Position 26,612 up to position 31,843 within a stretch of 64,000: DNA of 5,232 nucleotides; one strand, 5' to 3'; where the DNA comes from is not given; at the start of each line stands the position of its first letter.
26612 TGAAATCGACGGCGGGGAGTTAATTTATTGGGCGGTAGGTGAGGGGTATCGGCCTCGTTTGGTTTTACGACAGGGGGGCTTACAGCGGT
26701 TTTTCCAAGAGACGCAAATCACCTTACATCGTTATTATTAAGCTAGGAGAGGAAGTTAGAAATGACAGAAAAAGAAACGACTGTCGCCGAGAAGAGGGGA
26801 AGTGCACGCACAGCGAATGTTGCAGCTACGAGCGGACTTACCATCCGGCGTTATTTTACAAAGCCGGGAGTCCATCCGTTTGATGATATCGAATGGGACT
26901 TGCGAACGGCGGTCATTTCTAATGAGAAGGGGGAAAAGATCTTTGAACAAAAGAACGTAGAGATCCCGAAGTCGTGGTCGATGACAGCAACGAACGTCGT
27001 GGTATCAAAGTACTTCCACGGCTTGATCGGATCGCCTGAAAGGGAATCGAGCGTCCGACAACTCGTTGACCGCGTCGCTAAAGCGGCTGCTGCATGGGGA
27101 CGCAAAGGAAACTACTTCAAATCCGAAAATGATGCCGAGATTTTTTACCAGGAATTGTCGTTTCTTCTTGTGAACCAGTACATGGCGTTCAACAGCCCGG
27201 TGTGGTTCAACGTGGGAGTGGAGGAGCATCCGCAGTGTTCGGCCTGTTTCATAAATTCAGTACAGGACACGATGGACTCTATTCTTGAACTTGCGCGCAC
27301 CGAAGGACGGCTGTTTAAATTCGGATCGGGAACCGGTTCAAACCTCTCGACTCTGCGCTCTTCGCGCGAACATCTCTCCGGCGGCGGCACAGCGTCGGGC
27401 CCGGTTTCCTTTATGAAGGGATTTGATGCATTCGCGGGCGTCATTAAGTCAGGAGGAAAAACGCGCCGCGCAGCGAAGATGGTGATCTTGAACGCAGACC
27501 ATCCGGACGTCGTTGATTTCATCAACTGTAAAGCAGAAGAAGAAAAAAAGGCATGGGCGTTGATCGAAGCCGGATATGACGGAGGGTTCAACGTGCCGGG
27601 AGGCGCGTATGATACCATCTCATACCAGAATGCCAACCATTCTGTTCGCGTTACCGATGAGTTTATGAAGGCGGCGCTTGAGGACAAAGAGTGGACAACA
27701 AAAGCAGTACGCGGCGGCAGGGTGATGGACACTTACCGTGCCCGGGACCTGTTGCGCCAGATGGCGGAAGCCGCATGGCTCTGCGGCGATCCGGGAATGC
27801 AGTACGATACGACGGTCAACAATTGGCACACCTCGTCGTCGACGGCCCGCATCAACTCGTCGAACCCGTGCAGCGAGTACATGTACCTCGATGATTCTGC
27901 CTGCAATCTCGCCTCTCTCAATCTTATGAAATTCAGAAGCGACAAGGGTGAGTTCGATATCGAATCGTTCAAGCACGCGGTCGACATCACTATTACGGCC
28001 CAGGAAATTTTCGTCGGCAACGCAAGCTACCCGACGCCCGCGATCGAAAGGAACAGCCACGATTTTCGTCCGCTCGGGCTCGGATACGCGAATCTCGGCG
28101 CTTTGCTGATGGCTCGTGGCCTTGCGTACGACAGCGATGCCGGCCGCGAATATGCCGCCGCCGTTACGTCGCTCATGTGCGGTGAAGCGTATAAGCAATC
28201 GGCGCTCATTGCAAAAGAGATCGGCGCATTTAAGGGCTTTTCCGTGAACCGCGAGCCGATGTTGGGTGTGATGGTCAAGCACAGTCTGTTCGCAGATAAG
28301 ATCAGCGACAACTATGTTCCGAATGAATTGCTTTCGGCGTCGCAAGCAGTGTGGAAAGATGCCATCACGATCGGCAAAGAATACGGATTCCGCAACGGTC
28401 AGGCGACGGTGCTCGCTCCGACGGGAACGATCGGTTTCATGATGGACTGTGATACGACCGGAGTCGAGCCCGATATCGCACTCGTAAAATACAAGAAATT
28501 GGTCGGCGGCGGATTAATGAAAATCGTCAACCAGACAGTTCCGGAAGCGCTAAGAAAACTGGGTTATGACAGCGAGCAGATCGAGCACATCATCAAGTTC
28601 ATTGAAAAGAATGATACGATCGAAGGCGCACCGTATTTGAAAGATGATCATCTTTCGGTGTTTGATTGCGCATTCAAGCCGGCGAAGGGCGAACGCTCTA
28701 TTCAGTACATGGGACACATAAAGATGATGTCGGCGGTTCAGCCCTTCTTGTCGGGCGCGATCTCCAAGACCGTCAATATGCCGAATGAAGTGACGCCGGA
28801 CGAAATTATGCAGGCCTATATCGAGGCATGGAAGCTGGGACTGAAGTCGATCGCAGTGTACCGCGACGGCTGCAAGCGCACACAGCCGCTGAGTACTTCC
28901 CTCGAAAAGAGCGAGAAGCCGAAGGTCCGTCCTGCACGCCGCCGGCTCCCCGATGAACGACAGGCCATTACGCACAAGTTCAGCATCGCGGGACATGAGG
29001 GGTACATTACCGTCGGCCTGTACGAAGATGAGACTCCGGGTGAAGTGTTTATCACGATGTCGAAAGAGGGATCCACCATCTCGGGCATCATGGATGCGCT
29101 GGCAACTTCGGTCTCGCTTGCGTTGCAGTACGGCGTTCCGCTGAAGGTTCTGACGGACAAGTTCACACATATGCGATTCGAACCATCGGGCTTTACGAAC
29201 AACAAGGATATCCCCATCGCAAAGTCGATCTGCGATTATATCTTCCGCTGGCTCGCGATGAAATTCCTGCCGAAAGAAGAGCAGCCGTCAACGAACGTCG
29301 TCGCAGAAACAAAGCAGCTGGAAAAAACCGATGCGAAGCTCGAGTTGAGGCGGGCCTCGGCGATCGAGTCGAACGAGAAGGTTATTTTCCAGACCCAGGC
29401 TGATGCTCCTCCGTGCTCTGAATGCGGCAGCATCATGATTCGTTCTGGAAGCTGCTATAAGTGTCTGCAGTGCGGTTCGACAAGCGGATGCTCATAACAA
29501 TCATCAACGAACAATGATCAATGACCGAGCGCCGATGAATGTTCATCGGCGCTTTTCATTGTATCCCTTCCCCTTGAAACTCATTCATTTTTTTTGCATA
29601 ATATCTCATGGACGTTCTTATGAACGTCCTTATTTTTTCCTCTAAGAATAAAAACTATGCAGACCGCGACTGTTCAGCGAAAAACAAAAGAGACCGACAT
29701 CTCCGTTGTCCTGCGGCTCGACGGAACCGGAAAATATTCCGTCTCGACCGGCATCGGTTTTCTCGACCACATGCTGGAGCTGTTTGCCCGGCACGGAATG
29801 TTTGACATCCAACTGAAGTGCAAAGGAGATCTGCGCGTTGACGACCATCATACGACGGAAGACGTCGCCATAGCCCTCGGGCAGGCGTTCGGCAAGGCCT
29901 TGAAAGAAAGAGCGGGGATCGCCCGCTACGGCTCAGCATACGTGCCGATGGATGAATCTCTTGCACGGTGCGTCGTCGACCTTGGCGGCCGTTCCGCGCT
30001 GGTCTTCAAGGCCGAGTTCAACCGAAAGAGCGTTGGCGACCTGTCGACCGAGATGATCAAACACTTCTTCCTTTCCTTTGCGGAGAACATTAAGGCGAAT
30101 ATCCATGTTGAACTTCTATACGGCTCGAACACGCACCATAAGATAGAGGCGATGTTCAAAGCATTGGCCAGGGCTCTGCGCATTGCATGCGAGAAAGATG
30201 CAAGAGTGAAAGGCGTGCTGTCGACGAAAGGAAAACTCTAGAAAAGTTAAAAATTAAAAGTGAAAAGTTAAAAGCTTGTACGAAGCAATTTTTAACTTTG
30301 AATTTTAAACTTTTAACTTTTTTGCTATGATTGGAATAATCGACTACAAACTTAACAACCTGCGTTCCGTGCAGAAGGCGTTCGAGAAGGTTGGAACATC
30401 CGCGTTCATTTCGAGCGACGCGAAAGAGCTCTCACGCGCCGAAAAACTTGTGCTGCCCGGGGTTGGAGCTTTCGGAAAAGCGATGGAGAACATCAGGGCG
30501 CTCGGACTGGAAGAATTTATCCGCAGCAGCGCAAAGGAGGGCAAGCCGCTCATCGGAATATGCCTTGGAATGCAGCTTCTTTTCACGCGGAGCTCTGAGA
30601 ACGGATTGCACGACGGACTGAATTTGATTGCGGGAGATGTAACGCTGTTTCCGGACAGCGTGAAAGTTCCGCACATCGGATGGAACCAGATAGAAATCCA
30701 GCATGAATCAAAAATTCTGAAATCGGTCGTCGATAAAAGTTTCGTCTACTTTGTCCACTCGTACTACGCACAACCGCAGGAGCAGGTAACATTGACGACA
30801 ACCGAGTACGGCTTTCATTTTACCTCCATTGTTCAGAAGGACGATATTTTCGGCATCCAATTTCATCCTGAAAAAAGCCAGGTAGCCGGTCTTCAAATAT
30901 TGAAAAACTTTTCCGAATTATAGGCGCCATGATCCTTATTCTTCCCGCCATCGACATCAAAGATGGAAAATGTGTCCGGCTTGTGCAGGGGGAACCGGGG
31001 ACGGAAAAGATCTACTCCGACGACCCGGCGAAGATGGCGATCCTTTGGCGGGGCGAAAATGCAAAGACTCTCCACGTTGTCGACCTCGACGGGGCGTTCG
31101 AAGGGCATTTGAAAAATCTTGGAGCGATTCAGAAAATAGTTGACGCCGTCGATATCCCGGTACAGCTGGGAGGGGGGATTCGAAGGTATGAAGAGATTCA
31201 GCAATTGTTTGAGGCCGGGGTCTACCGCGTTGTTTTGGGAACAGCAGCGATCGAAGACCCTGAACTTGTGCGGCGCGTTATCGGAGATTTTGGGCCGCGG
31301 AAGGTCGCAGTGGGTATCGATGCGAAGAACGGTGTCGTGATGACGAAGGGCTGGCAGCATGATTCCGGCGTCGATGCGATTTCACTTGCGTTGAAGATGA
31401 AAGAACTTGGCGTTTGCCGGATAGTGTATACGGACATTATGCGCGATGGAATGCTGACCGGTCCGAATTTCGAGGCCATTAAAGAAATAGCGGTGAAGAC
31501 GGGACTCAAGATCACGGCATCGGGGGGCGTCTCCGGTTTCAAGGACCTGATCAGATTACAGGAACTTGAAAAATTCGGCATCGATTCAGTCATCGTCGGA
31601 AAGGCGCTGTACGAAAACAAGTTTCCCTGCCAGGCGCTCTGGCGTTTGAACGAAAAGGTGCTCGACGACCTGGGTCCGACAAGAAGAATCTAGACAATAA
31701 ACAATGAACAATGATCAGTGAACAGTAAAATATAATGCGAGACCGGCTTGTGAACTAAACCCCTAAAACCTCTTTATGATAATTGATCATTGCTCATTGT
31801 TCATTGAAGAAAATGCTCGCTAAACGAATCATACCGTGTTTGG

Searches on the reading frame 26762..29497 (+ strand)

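Call 115: search_protein_families(library=pfam, proteins=[window:26762-29497:+], max_evalue=0.00001)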
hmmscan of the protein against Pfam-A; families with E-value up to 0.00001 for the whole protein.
window:26762-29497:+ (911 aa): 3 families
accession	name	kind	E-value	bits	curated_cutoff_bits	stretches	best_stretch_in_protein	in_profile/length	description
PF02867.20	Ribonuc_red_lgC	-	3.6e-141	471.8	23.9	1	160-700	1-523/523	Ribonucleotide reductase, barrel domain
PF08471.15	Ribonuc_red_2_N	-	1.6e-21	76.9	27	1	56-139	1-103/103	Class II vitamin B12-dependent ribonucleotide reductase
PF12637.14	TSCPD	-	7.5e-12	45.8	22.8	1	745-832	12-85/88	TSCPD domain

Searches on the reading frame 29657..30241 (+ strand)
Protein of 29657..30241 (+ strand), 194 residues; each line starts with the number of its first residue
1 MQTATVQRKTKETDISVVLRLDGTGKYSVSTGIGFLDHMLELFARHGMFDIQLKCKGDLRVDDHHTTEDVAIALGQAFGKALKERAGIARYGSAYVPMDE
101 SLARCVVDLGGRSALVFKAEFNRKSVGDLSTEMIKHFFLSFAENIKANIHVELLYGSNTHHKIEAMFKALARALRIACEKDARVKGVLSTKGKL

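Call 11: search_protein_families(library=pfam, proteins=[window:29657-30241:+])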
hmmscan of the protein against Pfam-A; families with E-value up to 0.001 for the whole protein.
window:29657-30241:+ (194 aa): 1 family
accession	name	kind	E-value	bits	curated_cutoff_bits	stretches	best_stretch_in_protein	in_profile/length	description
PF00475.24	IGPD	-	5.1e-68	228.1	27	1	31-174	1-144/144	Imidazoleglycerol-phosphate dehydratase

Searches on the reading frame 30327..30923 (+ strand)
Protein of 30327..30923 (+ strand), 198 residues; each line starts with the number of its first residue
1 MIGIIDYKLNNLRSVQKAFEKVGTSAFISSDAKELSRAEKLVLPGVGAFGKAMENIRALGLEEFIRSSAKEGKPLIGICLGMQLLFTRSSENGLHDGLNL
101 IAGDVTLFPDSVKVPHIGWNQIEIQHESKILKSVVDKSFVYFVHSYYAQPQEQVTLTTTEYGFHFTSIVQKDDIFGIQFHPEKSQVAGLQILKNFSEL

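Call 11: search_protein_families(library=pfam, proteins=[window:30327-30923:+])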
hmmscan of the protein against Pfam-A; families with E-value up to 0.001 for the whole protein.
window:30327-30923:+ (198 aa): 4 families
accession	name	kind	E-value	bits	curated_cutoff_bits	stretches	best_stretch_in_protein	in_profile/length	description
PF00117.34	GATase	-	2.7e-20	73.3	22.8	1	9-195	7-186/190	Glutamine amidotransferase class-I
PF07722.19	Peptidase_C26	-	2.4e-05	24.7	20.5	1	64-182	97-219/219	Peptidase C26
PF07685.20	GATase_3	-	4.3e-05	23.7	27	1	26-105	28-115/196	CobB/CobQ-like glutamine amidotransferase domain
PF01174.25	SNO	-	0.00014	22.3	27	1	16-185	12-173/188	SNO glutamine amidotransferase family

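Call 35: find_related_loci(query=window:30327-30923:+, collection=metagenome_contigs, flank=3000)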
Query window:30327-30923:+ (198 aa) in metagenome_contigs; peptide patterns used: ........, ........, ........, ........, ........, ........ (x = any residue, [..] = any of these).
599 stretches matched a pattern (row limit reached: there are more); 558 encode a relative of the query (tblastn E <= 1e-3); the best 80 are kept; 80 distinct loci.
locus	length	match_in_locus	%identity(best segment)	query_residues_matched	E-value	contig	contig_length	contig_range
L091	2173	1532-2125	88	1-198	2e-126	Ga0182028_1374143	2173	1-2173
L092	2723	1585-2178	82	1-198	5e-115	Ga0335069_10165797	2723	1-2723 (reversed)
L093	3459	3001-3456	77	1-152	2e-77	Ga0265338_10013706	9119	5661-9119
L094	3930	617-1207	60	2-198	3e-74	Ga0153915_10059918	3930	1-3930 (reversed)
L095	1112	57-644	55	1-195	1e-77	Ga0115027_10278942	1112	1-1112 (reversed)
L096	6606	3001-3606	51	1-198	2e-69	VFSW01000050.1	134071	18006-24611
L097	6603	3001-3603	51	1-198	5e-68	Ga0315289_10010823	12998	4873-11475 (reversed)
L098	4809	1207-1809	51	1-198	4e-68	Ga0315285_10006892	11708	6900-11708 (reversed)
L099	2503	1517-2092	51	4-195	3e-68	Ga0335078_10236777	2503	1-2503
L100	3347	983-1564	49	2-195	8e-67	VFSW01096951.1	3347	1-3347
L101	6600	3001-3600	52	1-198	2e-64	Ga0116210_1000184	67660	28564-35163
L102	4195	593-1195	53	1-195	4e-64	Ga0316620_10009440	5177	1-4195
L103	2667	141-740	50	1-198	1e-64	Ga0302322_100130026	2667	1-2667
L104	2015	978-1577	51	1-198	3e-65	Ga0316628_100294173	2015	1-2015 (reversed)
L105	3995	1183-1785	51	1-195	1e-62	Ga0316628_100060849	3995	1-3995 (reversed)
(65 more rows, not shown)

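Call 102: find_homologous_proteins(query=window:30327-30923:+, max_evalue=1e-60)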
Query window:30327-30923:+ (198 aa): 559 proteins with E <= 1e-60 among 8000 candidates; the best 120 are listed.
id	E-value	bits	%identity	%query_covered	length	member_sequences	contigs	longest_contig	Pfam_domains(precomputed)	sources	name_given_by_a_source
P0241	7.7e-125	431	100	100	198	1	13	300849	PF07722.20,PF00117.35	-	-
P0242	7.4e-124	428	99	100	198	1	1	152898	PF07722.20,PF00117.35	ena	-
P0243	3.5e-122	423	98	100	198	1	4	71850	PF07722.20,PF00117.35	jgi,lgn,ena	-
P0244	2.0e-116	404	93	100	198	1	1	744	PF00117.35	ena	-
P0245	4.2e-112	390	89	100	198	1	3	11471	PF00117.35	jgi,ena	jgi:glutamine amidotransferase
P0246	5.9e-112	389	90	100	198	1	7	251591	PF00117.35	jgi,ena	-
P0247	1.1e-111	389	89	100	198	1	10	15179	PF00117.35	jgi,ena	jgi:glutamine amidotransferase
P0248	1.1e-111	389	89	100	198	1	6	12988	PF00117.35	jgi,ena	jgi:glutamine amidotransferase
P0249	1.5e-111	388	89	100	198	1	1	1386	PF00117.35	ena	-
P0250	1.5e-111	388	88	100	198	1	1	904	PF00117.35,PF01174.26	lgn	-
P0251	2.1e-111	388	89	100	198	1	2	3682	PF07722.20,PF00117.35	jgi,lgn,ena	jgi:glutamine amidotransferase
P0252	2.5e-111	387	88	100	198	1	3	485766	PF00117.35,PF01174.26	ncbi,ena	-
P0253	2.9e-111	387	88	100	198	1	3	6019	PF00117.35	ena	-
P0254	4.2e-111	387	89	100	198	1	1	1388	PF00117.35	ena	-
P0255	5.5e-111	386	88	100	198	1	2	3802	PF07722.20,PF00117.35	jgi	jgi:glutamine amidotransferase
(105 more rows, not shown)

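Call 103: find_encoding_contigs(protein=P0246, flank=2500, max_places=4)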
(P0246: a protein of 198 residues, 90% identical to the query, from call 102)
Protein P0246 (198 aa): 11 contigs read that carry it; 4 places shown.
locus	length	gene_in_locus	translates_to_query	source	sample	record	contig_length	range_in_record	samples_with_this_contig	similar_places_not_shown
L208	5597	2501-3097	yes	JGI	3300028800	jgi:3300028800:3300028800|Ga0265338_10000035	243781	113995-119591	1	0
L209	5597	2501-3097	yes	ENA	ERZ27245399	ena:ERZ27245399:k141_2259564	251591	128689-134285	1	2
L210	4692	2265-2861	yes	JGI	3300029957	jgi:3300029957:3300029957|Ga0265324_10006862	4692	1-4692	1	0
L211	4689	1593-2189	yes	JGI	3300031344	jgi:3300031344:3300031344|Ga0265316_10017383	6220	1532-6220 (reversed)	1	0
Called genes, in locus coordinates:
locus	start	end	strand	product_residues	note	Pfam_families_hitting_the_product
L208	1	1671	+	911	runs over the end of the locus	PF08471:Ribonuc_red_2_N, PF02867:Ribonuc_red_lgC, PF12637:TSCPD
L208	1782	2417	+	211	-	PF00475:IGPD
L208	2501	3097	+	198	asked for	PF00117:GATase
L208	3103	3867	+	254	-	PF00977:His_biosynth, PF01207:Dus (faint)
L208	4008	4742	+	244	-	PF00977:His_biosynth, PF02581:TMP-TENI (faint), PF01207:Dus (faint), PF03060:NMO (faint)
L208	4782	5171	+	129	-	PF01502:PRA-CH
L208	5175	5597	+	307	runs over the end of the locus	PF00294:PfkB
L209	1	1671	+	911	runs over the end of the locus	PF08471:Ribonuc_red_2_N, PF02867:Ribonuc_red_lgC, PF12637:TSCPD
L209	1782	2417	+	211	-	PF00475:IGPD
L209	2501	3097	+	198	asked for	PF00117:GATase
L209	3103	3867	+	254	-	PF00977:His_biosynth, PF01207:Dus (faint)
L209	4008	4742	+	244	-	PF00977:His_biosynth, PF02581:TMP-TENI (faint), PF01207:Dus (faint), PF03060:NMO (faint)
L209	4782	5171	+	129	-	PF01502:PRA-CH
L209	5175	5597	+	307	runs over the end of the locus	PF00294:PfkB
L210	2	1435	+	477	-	?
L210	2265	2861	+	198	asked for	PF00117:GATase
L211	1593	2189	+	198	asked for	PF00117:GATase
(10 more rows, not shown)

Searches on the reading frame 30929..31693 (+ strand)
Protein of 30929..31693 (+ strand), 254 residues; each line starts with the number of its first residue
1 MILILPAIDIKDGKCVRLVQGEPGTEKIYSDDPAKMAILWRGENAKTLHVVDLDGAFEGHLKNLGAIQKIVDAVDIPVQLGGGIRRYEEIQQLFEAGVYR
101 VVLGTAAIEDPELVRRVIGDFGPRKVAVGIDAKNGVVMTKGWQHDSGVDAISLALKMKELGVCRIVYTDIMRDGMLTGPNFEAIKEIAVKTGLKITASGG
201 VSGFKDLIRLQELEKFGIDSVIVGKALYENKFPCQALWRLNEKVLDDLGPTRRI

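Call 11: search_protein_families(library=pfam, proteins=[window:30929-31693:+])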
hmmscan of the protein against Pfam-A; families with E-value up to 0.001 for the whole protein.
window:30929-31693:+ (254 aa): 2 families
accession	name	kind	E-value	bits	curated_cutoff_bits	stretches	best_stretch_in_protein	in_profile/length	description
PF00977.27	His_biosynth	-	1.9e-80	270.1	23.6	1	4-232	2-227/228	Histidine biosynthesis protein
PF01207.24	Dus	-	1.3e-07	31.5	20.4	1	57-116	166-226/311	Dihydrouridine synthase (Dus)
